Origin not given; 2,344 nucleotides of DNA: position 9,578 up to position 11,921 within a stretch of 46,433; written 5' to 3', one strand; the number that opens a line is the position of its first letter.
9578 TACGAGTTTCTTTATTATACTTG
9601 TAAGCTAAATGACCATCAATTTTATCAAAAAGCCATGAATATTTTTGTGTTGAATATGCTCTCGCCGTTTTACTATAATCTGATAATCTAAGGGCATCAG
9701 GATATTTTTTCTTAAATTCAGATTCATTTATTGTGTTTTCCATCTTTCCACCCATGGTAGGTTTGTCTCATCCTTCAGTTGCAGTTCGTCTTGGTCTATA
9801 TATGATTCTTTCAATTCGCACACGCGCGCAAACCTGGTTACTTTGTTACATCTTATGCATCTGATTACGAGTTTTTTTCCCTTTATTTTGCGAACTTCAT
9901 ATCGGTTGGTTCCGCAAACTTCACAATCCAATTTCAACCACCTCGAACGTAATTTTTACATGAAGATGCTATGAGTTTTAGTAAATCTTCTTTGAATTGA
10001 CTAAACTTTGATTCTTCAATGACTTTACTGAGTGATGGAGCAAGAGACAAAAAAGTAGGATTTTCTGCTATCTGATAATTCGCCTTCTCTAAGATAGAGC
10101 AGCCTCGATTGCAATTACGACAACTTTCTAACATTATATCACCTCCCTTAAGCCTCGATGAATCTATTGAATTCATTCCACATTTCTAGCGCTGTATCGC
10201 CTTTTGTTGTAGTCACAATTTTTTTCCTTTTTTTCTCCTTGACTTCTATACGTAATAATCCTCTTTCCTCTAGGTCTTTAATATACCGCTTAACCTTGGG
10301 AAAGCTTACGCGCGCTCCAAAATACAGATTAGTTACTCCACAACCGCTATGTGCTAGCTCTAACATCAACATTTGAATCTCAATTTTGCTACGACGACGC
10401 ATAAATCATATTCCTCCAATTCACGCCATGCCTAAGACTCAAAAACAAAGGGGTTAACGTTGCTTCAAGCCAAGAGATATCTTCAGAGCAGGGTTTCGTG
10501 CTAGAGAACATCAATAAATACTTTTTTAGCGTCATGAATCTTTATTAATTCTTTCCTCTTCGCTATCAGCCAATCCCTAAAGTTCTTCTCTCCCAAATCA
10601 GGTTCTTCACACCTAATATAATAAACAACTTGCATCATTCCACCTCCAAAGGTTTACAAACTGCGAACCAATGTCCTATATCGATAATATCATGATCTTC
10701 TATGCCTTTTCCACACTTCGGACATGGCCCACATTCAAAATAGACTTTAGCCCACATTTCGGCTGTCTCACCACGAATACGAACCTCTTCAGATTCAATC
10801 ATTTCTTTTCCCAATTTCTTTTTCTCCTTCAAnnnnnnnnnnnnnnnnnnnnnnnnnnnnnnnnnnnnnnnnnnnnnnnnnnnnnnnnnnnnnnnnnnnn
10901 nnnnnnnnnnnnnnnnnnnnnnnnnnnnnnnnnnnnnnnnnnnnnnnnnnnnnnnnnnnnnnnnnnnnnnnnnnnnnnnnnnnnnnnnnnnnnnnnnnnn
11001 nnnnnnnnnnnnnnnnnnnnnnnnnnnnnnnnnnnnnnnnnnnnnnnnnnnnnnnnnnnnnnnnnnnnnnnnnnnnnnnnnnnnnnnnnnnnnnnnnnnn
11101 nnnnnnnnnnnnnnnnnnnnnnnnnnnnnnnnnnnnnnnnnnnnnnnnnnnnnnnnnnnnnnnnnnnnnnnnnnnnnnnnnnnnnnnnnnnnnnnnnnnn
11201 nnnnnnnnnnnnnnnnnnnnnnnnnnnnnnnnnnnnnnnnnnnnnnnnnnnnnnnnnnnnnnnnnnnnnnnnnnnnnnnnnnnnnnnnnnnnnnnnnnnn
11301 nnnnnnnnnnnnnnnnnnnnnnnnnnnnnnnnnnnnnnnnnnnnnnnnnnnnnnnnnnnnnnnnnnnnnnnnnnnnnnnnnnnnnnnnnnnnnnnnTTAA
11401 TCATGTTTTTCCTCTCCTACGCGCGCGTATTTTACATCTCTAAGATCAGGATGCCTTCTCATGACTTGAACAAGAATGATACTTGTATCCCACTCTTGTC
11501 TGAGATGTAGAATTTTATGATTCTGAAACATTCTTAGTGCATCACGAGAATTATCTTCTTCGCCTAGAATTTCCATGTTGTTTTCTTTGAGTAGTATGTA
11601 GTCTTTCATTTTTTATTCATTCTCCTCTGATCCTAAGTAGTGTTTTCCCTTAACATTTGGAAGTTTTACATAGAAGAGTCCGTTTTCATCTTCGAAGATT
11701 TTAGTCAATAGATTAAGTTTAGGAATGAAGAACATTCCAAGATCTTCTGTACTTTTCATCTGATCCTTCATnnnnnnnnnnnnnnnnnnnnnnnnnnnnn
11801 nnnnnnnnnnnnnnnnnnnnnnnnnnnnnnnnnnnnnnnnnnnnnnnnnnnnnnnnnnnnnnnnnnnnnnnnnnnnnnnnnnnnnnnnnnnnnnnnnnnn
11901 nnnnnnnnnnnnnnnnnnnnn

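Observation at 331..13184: Element-specific bipartite motif GCAAAAY-N7-TATAGR upstream of at least 10 leftward early-type genes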

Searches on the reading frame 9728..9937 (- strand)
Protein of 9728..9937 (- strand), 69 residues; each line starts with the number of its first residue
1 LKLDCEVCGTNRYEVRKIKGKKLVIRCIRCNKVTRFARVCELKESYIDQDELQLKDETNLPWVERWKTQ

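Call 39: search_protein_families(library=pfam, proteins=[window:9728-9937:-], max_evalue=0.1)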
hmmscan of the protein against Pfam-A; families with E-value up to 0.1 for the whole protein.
window:9728-9937:- (69 aa): 3 families
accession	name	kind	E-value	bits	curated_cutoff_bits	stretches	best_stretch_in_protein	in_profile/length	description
PF13717.11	Zn_ribbon_4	-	0.003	17.9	30.3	1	1-33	1-34/36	zinc-ribbon domain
PF13408.12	Zn_ribbon_recom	-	0.032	15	25.3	1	5-52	8-49/58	Recombinase zinc beta ribbon domain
PF14354.12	Lar_restr_allev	-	0.059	14.1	28.6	1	4-38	5-34/58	Restriction alleviation protein Lar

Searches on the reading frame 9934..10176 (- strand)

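Call 39: search_protein_families(library=pfam, proteins=[window:9934-10176:-], max_evalue=0.1)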
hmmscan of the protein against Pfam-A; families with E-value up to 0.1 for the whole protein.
window:9934-10176:- (80 aa): 1 family
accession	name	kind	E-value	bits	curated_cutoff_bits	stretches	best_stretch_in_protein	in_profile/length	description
PF05236.20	TAF4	-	0.073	13.2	33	1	27-78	28-82/262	Transcription initiation factor TFIID component TAF4 family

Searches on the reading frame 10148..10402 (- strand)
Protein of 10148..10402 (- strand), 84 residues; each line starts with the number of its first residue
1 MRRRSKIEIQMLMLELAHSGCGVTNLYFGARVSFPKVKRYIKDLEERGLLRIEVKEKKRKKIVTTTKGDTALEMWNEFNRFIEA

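Call 16: search_protein_families(library=pfam, proteins=[window:10148-10402:-], max_evalue=0.05)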
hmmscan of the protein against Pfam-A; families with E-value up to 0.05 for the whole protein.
window:10148-10402:- (84 aa): 4 families
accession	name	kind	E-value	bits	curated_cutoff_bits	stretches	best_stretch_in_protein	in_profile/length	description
PF14947.12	HTH_45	-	6.7e-12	45.7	25.5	1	3-81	1-75/77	Winged helix-turn-helix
PF14277.12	DUF4364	-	0.011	16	26.9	1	32-75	31-73/162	Domain of unknown function (DUF4364)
PF18662.7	HTH_56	-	0.045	14.2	26.2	0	33-69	62-98/111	Cch helix turn helix domain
PF25304.1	WH_eIF2D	-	0.046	14.4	27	0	33-72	49-88/92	eIF2D winged helix domain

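Call 95: search_protein_families(library=phrogs, proteins=[window:10148-10402:-], max_evalue=0.01)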
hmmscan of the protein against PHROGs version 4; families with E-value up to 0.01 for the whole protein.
window:10148-10402:- (84 aa): 3 families
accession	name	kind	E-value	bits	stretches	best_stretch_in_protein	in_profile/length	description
phrog_11046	-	transcription regulation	0.00023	21.9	1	12-82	15-87/94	transcriptional regulator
phrog_12817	-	transcription regulation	0.002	19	1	8-74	75-142/151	transcriptional regulator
phrog_270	-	DNA, RNA and nucleotide metabolism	0.0029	18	1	29-62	78-109/383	replication initiation protein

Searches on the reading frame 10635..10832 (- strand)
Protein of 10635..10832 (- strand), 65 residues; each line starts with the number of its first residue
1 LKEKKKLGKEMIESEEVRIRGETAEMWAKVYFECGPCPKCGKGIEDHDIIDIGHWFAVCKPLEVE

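Call 39: search_protein_families(library=pfam, proteins=[window:10635-10832:-], max_evalue=0.1)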
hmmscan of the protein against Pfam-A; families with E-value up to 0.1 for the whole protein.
window:10635-10832:- (65 aa): 2 families
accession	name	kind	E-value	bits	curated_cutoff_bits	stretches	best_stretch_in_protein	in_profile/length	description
PF25207.1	DUF7837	-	0.00086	19.7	27.8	0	35-50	6-21/47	Domain of unknown function (DUF7837)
PF10865.14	DUF2703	-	0.063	13.8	23.6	1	4-43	52-91/120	Domain of unknown function (DUF2703)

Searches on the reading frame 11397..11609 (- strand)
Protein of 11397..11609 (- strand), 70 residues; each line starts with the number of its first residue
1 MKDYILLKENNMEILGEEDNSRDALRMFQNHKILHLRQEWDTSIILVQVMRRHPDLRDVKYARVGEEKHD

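Call 39: search_protein_families(library=pfam, proteins=[window:11397-11609:-], max_evalue=0.1)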
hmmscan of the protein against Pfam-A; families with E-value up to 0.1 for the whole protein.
window:11397-11609:- (70 aa): 1 family
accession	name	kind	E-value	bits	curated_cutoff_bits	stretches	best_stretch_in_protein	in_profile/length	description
PF25219.1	Znf_Tenuivirus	-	0.06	14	27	1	32-69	32-69/73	Zinc finger, Tenuivirus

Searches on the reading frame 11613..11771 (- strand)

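Call 39: search_protein_families(library=pfam, proteins=[window:11613-11771:-], max_evalue=0.1)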
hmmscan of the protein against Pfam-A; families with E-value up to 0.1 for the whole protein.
window:11613-11771:- (52 aa): 1 family
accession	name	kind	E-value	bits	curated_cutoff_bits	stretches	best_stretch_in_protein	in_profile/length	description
PF20266.3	Mab-21_C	-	0.051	14.2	24.1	1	7-29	70-92/102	Mab-21 protein HhH/H2TH-like domain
